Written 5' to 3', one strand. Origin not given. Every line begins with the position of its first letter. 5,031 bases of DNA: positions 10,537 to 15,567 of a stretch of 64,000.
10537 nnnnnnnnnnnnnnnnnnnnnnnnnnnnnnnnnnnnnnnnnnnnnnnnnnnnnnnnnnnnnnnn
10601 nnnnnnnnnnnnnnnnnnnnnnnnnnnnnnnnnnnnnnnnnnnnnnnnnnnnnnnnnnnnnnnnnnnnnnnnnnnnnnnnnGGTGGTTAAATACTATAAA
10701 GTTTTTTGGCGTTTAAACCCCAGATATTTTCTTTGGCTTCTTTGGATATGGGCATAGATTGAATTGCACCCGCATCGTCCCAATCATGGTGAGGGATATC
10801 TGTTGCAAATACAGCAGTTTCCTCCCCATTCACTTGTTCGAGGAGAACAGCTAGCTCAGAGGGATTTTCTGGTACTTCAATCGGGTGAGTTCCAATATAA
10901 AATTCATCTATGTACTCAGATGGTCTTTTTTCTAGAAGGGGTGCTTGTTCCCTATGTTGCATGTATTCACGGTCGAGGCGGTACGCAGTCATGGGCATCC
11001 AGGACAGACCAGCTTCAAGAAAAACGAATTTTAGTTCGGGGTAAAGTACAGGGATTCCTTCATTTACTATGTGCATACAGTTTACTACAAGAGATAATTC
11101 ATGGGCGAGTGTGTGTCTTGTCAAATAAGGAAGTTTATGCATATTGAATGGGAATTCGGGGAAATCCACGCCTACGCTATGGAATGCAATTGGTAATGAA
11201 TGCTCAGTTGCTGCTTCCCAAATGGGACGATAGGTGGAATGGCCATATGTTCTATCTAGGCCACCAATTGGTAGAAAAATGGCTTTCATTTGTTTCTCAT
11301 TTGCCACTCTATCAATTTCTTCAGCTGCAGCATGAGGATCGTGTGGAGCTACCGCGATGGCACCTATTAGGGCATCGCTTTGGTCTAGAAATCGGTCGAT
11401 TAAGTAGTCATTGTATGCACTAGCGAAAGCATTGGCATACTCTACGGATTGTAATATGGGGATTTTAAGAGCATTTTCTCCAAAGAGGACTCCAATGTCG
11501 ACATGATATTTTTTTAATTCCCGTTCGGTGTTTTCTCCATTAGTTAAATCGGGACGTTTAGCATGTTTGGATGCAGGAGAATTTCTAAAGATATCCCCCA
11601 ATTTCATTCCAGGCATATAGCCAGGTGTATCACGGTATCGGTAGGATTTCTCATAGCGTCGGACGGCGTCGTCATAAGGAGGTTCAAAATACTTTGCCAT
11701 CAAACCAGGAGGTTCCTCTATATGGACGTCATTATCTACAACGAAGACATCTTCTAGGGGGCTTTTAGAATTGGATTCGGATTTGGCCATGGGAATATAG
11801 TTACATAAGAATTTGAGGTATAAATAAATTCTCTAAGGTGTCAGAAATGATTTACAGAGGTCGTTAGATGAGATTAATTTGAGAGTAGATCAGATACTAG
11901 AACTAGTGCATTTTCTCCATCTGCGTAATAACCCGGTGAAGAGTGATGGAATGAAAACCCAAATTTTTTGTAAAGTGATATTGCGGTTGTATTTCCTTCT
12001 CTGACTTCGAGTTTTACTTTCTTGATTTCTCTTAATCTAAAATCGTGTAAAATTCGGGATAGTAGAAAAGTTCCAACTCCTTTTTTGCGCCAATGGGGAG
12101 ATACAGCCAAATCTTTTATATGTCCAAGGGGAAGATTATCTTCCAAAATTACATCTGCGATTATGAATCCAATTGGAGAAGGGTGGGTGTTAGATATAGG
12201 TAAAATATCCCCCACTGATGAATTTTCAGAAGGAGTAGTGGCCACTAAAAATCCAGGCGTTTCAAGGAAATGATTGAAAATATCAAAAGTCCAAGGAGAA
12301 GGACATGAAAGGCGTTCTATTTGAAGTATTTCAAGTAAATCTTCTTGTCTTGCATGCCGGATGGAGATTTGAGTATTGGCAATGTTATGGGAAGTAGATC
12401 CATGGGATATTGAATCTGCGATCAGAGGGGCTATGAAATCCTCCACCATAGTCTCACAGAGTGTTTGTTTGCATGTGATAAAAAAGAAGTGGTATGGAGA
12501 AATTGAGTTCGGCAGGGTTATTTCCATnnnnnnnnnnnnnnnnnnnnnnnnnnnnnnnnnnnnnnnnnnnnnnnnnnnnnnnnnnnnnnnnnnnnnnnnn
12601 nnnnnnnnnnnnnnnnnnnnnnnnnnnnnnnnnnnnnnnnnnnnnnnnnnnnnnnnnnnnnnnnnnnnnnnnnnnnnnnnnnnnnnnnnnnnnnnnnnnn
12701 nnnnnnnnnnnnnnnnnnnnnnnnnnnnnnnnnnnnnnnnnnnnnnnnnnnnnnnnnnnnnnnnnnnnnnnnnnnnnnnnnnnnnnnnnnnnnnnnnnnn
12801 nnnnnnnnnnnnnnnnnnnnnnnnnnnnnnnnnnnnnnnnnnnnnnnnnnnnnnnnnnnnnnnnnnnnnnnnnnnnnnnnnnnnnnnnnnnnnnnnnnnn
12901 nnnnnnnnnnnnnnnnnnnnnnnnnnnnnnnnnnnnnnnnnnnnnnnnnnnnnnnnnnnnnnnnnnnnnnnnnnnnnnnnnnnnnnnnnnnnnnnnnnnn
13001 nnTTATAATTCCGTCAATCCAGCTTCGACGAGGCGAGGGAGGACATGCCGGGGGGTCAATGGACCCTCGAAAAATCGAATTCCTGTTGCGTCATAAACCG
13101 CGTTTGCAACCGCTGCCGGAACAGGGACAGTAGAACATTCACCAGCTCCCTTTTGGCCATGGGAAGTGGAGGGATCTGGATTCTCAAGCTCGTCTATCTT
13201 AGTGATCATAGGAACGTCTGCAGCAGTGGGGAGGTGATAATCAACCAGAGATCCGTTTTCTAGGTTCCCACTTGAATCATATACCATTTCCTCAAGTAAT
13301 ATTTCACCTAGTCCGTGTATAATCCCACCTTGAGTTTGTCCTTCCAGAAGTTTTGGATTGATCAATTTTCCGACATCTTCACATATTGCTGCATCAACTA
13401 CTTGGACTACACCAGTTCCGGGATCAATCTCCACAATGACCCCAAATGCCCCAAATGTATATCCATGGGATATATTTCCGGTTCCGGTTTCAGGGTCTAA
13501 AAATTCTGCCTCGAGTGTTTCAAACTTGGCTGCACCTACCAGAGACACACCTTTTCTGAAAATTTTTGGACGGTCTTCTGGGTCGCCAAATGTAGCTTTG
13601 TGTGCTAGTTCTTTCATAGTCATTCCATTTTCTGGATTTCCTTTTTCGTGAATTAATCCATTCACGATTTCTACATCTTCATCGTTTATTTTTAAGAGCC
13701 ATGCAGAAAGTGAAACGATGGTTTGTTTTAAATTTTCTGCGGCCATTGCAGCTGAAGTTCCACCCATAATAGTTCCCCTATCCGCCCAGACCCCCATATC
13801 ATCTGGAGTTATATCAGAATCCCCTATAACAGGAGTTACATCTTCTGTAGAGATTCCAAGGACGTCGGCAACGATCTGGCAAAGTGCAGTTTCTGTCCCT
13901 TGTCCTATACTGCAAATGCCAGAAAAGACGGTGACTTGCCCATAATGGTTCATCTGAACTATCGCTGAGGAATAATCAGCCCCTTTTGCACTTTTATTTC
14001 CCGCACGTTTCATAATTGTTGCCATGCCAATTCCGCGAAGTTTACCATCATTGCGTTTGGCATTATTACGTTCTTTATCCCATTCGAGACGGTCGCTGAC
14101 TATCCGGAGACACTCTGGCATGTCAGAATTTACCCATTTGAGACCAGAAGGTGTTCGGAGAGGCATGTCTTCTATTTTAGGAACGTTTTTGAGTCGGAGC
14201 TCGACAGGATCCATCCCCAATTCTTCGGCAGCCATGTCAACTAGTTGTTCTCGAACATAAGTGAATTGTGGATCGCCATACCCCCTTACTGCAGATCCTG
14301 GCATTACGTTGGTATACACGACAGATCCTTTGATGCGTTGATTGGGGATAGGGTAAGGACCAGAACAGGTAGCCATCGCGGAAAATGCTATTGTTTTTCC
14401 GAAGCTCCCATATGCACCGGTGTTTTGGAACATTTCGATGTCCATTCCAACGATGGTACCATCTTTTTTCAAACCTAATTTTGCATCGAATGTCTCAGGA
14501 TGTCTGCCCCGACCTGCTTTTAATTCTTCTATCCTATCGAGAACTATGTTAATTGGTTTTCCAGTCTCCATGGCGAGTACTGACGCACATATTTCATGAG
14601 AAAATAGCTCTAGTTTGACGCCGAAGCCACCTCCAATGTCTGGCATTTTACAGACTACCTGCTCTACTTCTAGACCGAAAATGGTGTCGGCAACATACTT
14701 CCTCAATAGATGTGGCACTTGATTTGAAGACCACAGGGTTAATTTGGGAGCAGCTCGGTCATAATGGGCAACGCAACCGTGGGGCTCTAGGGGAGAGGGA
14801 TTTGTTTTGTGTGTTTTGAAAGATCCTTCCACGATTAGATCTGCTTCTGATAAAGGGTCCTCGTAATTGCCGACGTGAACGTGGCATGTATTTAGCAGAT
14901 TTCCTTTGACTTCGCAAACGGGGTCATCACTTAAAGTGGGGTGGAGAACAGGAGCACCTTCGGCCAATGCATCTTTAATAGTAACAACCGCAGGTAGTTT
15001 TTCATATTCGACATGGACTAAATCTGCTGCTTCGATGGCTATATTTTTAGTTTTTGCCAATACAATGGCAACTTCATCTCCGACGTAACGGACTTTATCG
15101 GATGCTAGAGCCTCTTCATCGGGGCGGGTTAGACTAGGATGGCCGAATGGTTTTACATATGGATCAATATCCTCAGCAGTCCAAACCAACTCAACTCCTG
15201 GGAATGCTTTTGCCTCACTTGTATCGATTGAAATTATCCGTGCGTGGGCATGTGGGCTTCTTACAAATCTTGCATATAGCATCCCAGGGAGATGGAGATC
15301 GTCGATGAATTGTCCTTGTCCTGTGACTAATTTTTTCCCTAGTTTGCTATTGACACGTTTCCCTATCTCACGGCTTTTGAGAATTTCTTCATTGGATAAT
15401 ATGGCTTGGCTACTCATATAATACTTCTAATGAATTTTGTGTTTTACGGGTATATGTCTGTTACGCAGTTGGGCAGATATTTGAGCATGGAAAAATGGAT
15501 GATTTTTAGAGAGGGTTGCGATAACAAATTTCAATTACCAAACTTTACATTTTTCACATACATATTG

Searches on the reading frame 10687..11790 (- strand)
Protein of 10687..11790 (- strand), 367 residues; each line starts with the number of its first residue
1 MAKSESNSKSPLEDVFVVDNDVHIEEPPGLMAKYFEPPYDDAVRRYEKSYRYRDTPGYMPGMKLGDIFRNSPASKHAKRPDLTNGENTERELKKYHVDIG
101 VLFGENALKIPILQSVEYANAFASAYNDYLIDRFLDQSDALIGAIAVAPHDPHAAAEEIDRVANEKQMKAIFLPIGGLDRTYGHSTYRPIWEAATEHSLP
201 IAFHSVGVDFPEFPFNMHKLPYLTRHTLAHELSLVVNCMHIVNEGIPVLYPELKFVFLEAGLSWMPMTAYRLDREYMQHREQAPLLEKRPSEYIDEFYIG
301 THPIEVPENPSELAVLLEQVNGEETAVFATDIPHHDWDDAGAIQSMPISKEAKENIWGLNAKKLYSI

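Call 13: search_protein_families(library=pfam, proteins=[window:10687-11790:-], max_evalue=0.001)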
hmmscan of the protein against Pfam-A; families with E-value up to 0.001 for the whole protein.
window:10687-11790:- (367 aa): 1 family
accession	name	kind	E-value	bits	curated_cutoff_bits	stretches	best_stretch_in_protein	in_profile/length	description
PF04909.20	Amidohydro_2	-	3.9e-23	83.1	26.4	1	117-366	56-288/289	Amidohydrolase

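Call 33: search_protein_families(library=ncbifam, proteins=[window:10687-11790:-], max_evalue=0.00001)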
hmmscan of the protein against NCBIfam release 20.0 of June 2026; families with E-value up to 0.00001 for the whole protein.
window:10687-11790:- (367 aa): 0 families

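Call 71: search_solved_structures(query=window:10687-11790:-, max_evalue=0.001)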
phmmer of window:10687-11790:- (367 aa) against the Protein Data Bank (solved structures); distinct sequences matched with E-value up to 0.001: 16.
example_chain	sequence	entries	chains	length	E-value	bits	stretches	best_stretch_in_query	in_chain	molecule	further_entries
8sm7_A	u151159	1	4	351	4.4e-48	167.8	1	13-366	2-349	Amidohydrolase 2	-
8sm8_G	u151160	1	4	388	8.5e-45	157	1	118-366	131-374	Putative amidohydrolase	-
8sm6_A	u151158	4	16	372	1.2e-36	130.2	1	88-366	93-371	Amidohydrolase family protein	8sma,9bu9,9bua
8sm9_F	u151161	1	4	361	1.3e-36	130.1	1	16-366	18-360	Amidohydrolase 2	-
6m1w_B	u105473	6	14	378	6e-27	98.3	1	14-343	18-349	Amidohydrolase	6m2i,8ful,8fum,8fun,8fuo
6m2i_A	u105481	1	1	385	1.8e-26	96.8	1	17-366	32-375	Amidohydrolase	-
8ful_A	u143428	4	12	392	1.9e-26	96.7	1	17-366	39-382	Amidohydrolase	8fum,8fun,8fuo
6m1w_A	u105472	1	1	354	1.9e-26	96.6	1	17-366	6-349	Amidohydrolase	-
4inf_A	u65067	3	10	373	6.8e-12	48.8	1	109-365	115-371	METAL-DEPENDENT HYDROLASE | 5-Carboxyvanillate Decarboxylase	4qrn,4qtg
4qs5_A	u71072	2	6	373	3.4e-11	46.5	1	109-365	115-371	Ligw2 Decarboxylase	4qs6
4icm_A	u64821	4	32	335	8.1e-11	45.2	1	115-366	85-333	5-carboxyvanillate decarboxylase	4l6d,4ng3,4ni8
6omp_A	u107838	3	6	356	1.1e-10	44.8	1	100-294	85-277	PtmU3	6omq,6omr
3s4t_A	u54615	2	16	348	7.8e-08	35.4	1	103-366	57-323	Amidohydrolase 2 | Gamma-resorcylate decarboxylase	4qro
2dvt_A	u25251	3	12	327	9.9e-06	28.5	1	102-366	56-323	Thermophilic reversible gamma-resorcylate decarboxylase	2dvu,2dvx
6m53_A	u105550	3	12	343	2.6e-05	27.1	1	95-366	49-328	2,3-dihydroxybenzoate decarboxylase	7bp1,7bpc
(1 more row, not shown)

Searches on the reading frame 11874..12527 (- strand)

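Call 13: search_protein_families(library=pfam, proteins=[window:11874-12527:-], max_evalue=0.001)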
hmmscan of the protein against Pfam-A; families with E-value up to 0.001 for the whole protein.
window:11874-12527:- (217 aa): 4 families
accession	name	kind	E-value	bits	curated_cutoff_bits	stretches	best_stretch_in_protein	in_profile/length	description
PF00583.31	Acetyltransf_1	-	2.8e-15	57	20.7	1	116-191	42-116/116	Acetyltransferase (GNAT) family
PF13508.13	Acetyltransf_7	-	1.8e-11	44.7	27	1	118-192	14-83/84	Acetyltransferase (GNAT) domain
PF13673.13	Acetyltransf_10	-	3.2e-09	37.3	23.6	1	131-194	52-110/128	Acetyltransferase (GNAT) domain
PF08445.16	FR47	-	1.9e-07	31.4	22.1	1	132-192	19-78/86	FR47-like protein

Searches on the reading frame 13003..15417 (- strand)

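Call 13: search_protein_families(library=pfam, proteins=[window:13003-15417:-], max_evalue=0.001)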
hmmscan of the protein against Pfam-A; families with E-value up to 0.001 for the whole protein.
window:13003-15417:- (804 aa): 3 families
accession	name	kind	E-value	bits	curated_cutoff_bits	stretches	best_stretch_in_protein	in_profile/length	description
PF02738.23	MoCoBD_1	-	6.8e-78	261.6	27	1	171-412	6-244/244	Molybdopterin cofactor-binding domain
PF20256.3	MoCoBD_2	-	2.1e-75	254.3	27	1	442-736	4-283/283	Molybdopterin cofactor-binding domain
PF01315.27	Ald_Xan_dh_C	-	3.3e-31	108.3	31.3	1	32-142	1-110/110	Aldehyde oxidase and xanthine dehydrogenase, a/b hammerhead domain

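Call 62: search_protein_families(library=ncbifam, proteins=[window:13003-15417:-], max_evalue=1e-10)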
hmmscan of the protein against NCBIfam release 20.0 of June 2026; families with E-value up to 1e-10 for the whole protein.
window:13003-15417:- (804 aa): 13 families
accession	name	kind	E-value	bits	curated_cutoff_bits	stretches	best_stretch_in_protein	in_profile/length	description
TIGR03194.1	4hydrxCoA_A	equivalog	1.1e-160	536.6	994.55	1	27-793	6-743/746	4-hydroxybenzoyl-CoA reductase subunit alpha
NF043082.1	XdhA_XDHase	equivalog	1.4e-159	532.6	780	1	19-801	2-757/758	xanthine dehydrogenase subunit XdhA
NF007426.0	PRK09970.1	equivalog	1e-157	526.4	916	1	17-801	5-760/761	xanthine dehydrogenase molybdenum-binding subunit XdhA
NF041018.1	glyceraldDH_alpha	equivalog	2.3e-153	512.3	790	1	18-792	3-740/741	glyceraldehyde dehydrogenase subunit alpha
NF040766.1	CODH_aero_grp5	exception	3.7e-140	468.6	950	1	16-791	3-780/785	aerobic carbon-monoxide dehydrogenase large subunit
TIGR02416.1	CO_dehy_Mo_lg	equivalog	8.2e-132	440.9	991.15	1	29-782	4-757/770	aerobic carbon-monoxide dehydrogenase large subunit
TIGR03196.1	pucD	equivalog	1.8e-108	363.9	783.65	1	18-790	3-752/763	xanthine dehydrogenase subunit D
NF045668.1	pterin_aldehy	equivalog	3.7e-98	329.7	1100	2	29-566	186-717/905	molybdopterin-dependent aldehyde oxidoreductase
TIGR03311.1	Se_dep_XDH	equivalog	5e-98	329.2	830.45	2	17-569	161-680/848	selenium-dependent xanthine dehydrogenase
TIGR03313.1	Se_sel_red_Mo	hypoth_equivalog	8e-92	308.4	1101.9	2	168-796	347-949/951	molybdopterin-dependent oxidoreductase Mo/Fe-S-binding subunit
TIGR02965.1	xanthine_xdhB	equivalog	9.2e-85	285.3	849.5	1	27-777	10-728/758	xanthine dehydrogenase molybdopterin binding subunit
NF041671.1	peri_hyde_PaoC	equivalog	7e-80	269.3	1180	2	10-593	10-555/735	aldehyde oxidoreductase molybdenum-binding subunit PaoC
TIGR02969.1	mam_aldehyde_ox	subfamily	2.2e-60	204.3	1912.3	2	15-527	573-1062/1330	aldehyde oxidase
